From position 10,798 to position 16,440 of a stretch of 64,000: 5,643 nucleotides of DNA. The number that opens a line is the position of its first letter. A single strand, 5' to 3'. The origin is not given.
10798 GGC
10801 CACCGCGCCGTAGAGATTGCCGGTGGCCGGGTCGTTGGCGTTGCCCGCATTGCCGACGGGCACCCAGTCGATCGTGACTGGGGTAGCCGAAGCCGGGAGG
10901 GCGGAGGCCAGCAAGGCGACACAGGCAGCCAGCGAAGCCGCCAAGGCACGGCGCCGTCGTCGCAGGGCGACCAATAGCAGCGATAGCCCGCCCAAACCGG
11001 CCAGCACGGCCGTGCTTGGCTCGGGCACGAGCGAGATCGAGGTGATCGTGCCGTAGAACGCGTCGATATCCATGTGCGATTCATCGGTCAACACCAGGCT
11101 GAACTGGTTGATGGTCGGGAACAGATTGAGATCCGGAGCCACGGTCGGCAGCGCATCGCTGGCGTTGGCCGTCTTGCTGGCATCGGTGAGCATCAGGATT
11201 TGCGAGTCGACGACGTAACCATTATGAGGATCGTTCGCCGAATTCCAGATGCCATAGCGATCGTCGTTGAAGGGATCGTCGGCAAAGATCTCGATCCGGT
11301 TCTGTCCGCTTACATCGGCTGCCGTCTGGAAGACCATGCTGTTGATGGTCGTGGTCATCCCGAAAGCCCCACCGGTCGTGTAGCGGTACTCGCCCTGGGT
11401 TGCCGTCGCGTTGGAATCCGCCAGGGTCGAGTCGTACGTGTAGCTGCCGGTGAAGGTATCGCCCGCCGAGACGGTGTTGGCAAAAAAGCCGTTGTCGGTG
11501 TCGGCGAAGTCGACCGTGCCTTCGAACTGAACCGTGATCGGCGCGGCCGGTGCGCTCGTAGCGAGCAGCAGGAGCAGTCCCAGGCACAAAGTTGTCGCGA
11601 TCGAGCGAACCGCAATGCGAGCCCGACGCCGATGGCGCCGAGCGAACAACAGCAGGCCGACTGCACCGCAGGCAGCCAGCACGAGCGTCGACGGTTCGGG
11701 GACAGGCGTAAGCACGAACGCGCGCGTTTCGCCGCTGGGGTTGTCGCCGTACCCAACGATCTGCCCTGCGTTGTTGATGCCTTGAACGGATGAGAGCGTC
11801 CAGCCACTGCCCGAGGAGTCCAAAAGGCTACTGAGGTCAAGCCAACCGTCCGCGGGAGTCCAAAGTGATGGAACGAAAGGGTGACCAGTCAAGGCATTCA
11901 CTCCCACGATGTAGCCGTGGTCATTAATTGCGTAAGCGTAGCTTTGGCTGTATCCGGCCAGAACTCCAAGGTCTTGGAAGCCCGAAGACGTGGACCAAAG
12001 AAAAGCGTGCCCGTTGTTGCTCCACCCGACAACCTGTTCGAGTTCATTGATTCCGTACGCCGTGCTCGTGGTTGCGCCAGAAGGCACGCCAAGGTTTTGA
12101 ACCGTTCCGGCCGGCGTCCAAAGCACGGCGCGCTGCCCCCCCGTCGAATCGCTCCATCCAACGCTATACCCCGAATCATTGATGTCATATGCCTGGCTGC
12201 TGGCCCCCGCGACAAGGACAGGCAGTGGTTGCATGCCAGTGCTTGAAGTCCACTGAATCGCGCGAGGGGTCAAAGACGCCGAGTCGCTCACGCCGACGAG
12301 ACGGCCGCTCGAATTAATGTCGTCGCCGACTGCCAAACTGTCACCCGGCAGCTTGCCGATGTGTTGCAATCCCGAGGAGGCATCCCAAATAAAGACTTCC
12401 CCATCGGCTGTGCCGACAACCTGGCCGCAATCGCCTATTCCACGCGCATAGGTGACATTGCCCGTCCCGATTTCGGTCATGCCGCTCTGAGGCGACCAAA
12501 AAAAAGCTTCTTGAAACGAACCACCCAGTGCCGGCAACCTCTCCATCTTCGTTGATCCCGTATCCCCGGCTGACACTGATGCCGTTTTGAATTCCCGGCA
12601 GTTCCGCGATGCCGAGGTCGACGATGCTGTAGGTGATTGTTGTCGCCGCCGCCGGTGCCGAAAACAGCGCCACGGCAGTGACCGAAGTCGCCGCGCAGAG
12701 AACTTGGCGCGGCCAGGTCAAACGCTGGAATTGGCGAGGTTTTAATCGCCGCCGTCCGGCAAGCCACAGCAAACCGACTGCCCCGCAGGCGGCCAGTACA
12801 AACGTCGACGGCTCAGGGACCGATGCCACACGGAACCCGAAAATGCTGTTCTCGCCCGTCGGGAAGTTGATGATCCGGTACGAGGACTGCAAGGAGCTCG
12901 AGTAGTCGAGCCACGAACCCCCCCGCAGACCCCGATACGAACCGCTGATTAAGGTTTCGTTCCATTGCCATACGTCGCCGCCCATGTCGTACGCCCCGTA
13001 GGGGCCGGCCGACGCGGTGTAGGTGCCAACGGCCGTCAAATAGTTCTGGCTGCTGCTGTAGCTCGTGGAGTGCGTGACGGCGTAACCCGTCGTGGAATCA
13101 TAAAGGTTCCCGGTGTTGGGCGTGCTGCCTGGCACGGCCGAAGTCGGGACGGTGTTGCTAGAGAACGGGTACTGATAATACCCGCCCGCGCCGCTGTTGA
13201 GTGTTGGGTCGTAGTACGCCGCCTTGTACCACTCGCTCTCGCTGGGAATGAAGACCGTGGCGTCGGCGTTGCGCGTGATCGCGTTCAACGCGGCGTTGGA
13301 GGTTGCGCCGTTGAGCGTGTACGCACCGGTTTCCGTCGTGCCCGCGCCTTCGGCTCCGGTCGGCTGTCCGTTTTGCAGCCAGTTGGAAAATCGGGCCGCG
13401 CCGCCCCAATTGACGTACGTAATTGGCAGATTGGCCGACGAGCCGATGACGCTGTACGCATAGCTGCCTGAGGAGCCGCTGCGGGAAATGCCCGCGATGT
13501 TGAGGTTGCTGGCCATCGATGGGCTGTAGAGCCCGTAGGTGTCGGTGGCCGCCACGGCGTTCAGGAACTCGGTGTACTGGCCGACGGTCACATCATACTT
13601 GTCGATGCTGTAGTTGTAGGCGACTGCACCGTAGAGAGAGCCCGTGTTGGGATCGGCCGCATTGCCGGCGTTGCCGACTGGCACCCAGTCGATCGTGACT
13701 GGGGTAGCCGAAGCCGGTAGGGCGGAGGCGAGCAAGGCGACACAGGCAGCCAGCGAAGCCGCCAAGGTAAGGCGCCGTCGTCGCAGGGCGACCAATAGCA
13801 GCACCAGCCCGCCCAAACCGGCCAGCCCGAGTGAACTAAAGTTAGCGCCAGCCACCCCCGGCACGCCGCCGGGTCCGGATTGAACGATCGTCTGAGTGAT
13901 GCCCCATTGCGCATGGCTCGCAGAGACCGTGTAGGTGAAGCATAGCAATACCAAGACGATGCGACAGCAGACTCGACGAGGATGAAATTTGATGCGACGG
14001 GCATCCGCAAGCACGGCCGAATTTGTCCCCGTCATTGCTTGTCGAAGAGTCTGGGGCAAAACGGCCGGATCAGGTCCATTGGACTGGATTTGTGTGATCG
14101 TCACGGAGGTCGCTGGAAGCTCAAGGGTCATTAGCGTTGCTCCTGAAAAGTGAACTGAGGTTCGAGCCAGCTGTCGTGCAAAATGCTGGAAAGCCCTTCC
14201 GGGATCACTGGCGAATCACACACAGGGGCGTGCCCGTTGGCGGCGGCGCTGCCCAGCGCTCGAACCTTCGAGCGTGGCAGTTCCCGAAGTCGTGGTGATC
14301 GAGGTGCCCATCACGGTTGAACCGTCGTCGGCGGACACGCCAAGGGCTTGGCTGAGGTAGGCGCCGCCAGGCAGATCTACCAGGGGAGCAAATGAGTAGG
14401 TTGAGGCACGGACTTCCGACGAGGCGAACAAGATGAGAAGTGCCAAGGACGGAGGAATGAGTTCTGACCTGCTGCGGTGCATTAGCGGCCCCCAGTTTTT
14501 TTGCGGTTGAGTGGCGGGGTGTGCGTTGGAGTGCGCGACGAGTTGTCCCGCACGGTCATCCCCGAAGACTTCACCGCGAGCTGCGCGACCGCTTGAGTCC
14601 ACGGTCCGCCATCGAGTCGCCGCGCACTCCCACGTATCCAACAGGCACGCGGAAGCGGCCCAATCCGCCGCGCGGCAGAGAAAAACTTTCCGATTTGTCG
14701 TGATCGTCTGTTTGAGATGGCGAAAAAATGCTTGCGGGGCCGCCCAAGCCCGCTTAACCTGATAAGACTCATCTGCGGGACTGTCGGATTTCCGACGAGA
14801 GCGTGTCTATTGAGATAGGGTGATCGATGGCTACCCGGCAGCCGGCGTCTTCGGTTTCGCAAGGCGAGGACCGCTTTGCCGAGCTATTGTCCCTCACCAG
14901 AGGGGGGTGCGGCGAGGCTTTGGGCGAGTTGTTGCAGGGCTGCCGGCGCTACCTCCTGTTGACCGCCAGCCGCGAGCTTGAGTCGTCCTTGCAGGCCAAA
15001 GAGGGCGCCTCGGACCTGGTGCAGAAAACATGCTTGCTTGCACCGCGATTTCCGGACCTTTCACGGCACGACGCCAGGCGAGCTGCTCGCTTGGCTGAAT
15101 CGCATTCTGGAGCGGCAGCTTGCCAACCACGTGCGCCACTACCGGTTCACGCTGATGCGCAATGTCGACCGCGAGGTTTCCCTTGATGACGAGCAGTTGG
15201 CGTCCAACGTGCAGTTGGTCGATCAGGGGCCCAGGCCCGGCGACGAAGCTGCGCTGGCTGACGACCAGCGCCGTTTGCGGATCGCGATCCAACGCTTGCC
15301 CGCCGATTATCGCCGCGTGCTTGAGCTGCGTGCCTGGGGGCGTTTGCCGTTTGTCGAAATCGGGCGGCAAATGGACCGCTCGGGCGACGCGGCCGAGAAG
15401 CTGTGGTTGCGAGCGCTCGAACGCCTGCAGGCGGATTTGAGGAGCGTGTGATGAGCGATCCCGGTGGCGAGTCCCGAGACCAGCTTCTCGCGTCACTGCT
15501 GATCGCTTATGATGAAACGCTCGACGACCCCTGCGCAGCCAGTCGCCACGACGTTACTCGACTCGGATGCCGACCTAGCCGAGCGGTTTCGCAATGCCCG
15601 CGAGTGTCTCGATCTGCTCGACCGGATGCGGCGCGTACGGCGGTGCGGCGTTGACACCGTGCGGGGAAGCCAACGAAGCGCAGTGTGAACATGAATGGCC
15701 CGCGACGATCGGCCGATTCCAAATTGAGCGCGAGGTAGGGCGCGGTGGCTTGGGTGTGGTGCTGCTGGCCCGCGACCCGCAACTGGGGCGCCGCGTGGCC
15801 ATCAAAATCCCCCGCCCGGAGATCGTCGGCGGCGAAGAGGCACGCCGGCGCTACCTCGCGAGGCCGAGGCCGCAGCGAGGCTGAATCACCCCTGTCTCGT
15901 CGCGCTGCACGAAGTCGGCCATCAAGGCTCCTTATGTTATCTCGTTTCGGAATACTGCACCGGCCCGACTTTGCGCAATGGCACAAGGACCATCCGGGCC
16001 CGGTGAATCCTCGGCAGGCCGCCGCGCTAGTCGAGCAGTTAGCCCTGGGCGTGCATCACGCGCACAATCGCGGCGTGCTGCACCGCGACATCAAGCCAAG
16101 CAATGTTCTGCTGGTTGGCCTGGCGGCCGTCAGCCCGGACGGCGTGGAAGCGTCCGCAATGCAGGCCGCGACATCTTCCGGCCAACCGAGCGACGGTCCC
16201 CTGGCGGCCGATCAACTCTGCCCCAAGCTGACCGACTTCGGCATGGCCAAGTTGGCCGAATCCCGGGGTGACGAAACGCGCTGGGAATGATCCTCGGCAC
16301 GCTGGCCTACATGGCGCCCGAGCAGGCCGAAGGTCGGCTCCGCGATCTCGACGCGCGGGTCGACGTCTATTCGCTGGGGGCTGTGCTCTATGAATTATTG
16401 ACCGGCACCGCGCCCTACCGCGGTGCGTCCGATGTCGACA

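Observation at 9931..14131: Four PEP-CTERM modules fused in one reading frame with no stop codons between them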

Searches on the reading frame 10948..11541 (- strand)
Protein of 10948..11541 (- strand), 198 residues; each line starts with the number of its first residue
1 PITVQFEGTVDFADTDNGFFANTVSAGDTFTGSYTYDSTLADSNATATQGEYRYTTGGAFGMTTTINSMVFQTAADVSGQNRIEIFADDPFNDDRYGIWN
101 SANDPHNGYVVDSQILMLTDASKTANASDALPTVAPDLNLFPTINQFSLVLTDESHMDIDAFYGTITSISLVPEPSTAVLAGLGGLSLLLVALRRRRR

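Call 61: find_homologous_proteins(query=window:11026-11541:-, max_evalue=0.001)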
Query window:11026-11541:-: 30 candidates shared short words with the query, none scored E <= 0.001.
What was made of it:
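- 11029..11544 (-): Module 3 passenger: about 172-aa domain of unknown family, predicted mostly beta. No homologues found (call 61).
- Tried and rejected: The homologue search for module 3 found nothing (call 61).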

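Call 64: search_protein_families(library=ncbifam, proteins=[window:10948-11541:-], max_evalue=1)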
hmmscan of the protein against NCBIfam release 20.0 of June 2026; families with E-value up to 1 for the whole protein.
seq(198 aa): 10 families
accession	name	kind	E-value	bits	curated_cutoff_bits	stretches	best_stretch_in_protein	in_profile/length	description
NF038126.1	PEP_CTERM_FxDxF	subfamily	2.8e-06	27.7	50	1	161-196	131-165/165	FxDxF family PEP-CTERM protein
NF038129.1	PEP_NF038129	equivalog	0.00011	22.1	65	1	160-196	157-193/194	NF038129 family PEP-CTERM protein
TIGR02595.1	PEP_CTERM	domain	0.00084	20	16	1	172-198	1-24/24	PEP-CTERM sorting domain-containing protein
NF038125.1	PEP_CTERM_THxN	subfamily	0.0011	18.6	85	1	150-197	201-245/246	THxN family PEP-CTERM protein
NF038120.1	PEP_CTERM_QFxxD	subfamily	0.0021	18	80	1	168-196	189-215/215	NF038120 family PEP-CTERM protein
TIGR03901.2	MYXO-CTERM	domain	0.0094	16.3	20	1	175-198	12-34/34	MYXO-CTERM sorting domain-containing protein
NF038124.1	PEP_CTERM_TLD_A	exception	0.0096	15.5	100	1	166-197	205-235/235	PEP_CTERM-anchored TLD domain-containing protein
TIGR01167.1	LPXTG_anchor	domain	0.096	13.4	15.9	1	176-198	11-33/34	LPXTG cell wall anchor domain-containing protein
NF038119.1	PEP_CTERM_MHFG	equivalog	0.11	12.8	100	1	164-197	228-260/260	MHFG family PEP-CTERM protein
TIGR03382.1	GC_trans_RRR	domain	0.41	11.4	15.85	1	178-197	9-27/27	MYXO-CTERM sorting domain-containing protein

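Call 65: predict_structure(protein=window:11026-11541:-)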
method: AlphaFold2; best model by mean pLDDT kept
length: 172 residues; sequences in the alignment: 1
mean_pLDDT: 41.4   pTM: 0.47
mean pLDDT of the five models: 41.4, 31.5, 30.8, 29.5, 27.1
residues with pLDDT >= 90: 0; 70-90: 1; 50-70: 48; < 50: 123
segments of 3 or more residues with pLDDT < 50: 38-160
pLDDT, mean of each block of 10 residues (from residue 1): 63 56 62 54 40 43 41 34 35 34 28 26 27 28 37 38 55 56
secondary structure, 60 per line:
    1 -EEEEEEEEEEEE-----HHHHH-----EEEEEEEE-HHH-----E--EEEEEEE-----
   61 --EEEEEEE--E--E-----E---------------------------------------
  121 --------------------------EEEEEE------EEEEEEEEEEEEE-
elements in order: E2-13 H19-23 E29-36 E49-55 E63-69 E147-152 E159-171
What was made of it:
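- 11029..11544 (-): AlphaFold2 on the single sequence gave pLDDT 41 (call 65).
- Tried and rejected: AlphaFold2 on the single sequence gave pLDDT 41, so no fold search was made (call 65).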

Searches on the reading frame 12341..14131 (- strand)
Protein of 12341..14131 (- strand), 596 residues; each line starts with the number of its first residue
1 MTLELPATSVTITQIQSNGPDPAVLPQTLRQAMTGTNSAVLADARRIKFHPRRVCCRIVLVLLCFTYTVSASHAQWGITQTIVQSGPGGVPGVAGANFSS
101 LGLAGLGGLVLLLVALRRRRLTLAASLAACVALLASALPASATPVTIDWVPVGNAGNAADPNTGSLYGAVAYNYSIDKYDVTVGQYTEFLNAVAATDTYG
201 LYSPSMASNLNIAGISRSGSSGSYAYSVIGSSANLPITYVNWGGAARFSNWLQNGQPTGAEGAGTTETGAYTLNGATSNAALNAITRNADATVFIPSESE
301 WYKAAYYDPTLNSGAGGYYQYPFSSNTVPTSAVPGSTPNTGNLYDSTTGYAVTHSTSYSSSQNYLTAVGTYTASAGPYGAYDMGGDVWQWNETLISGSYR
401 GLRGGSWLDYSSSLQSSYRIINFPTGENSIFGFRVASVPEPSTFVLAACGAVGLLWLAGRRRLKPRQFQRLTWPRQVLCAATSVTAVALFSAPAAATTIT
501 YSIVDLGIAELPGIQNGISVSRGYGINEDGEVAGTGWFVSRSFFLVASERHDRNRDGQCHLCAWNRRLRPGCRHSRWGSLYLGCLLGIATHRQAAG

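Call 5: search_protein_families(library=pfam, proteins=[window:12341-14131:-], max_evalue=0.01)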
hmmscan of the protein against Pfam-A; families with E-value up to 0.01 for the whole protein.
window:12341-14131:- (596 aa): 2 families
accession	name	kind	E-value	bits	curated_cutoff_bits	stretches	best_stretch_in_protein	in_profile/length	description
PF03781.23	FGE-sulfatase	-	3.5e-21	76.4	23.3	1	173-436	36-254/255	Sulfatase-modifying factor enzyme 1-like domain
PF07589.16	PEP-CTERM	-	0.00094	19.6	20.7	1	437-462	1-24/24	PEP-CTERM motif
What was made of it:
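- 12821..13705 (-): Module 1 passenger: FGE-sulfatase-fold domain without cysteines. PF03781, E 3.5e-21 (call 5).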

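Call 6: search_protein_families(library=ncbifam, proteins=[window:12341-14131:-], max_evalue=0.01)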
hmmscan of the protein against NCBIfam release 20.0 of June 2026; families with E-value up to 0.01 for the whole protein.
window:12341-14131:- (596 aa): 4 families
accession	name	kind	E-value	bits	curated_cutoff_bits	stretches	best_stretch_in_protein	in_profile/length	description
TIGR03440.2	egtB_TIGR03440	equivalog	5.1e-06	25.8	360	1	295-436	295-413/413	ergothioneine biosynthesis protein EgtB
NF038120.1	PEP_CTERM_QFxxD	subfamily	0.0026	17.7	80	0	434-462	189-214/215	NF038120 family PEP-CTERM protein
NF051459.1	pyoverdine_PvdO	equivalog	0.0048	16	500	1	331-412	154-238/280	dihydropyoverdine dehydrogenase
TIGR03525.2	GldK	equivalog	0.0068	15.8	350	0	234-436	219-404/408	T9SS ring complex lipoprotein PorK/GldK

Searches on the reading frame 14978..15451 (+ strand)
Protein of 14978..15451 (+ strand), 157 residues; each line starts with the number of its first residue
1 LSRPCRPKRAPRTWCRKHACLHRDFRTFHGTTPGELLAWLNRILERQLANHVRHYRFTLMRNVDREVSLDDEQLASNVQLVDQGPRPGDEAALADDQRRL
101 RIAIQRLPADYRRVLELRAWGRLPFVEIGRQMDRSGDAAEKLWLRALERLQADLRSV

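Call 25: search_protein_families(library=pfam, proteins=[window:14978-15451:+], max_evalue=0.001)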
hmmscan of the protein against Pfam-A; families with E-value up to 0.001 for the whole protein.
window:14978-15451:+ (157 aa): 2 families
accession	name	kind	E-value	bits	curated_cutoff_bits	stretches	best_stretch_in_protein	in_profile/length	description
PF08281.18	Sigma70_r4_2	-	1.6e-06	28.1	25.7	1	99-150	3-54/54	Sigma-70, region 4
PF04545.22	Sigma70_r4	-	4.9e-05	23.2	24.1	1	103-151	1-49/50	Sigma-70, region 4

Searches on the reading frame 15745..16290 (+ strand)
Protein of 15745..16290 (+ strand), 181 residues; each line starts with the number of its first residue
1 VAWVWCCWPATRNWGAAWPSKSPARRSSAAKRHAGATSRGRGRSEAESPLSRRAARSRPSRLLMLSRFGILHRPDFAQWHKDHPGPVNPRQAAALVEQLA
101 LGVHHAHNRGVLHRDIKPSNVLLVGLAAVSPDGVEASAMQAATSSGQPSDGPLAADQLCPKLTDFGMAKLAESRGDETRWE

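Call 25: search_protein_families(library=pfam, proteins=[window:15745-16290:+], max_evalue=0.001)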
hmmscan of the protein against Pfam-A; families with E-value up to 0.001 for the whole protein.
window:15745-16290:+ (181 aa): 2 families
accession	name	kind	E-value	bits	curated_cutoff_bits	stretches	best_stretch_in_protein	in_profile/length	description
PF00069.31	Pkinase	-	4.2e-11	43.2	31.7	1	84-175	92-152/263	Protein kinase domain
PF07714.23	PK_Tyr_Ser-Thr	-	0.0001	22.1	23.1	1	82-173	94-154/258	Protein tyrosine and serine/threonine kinase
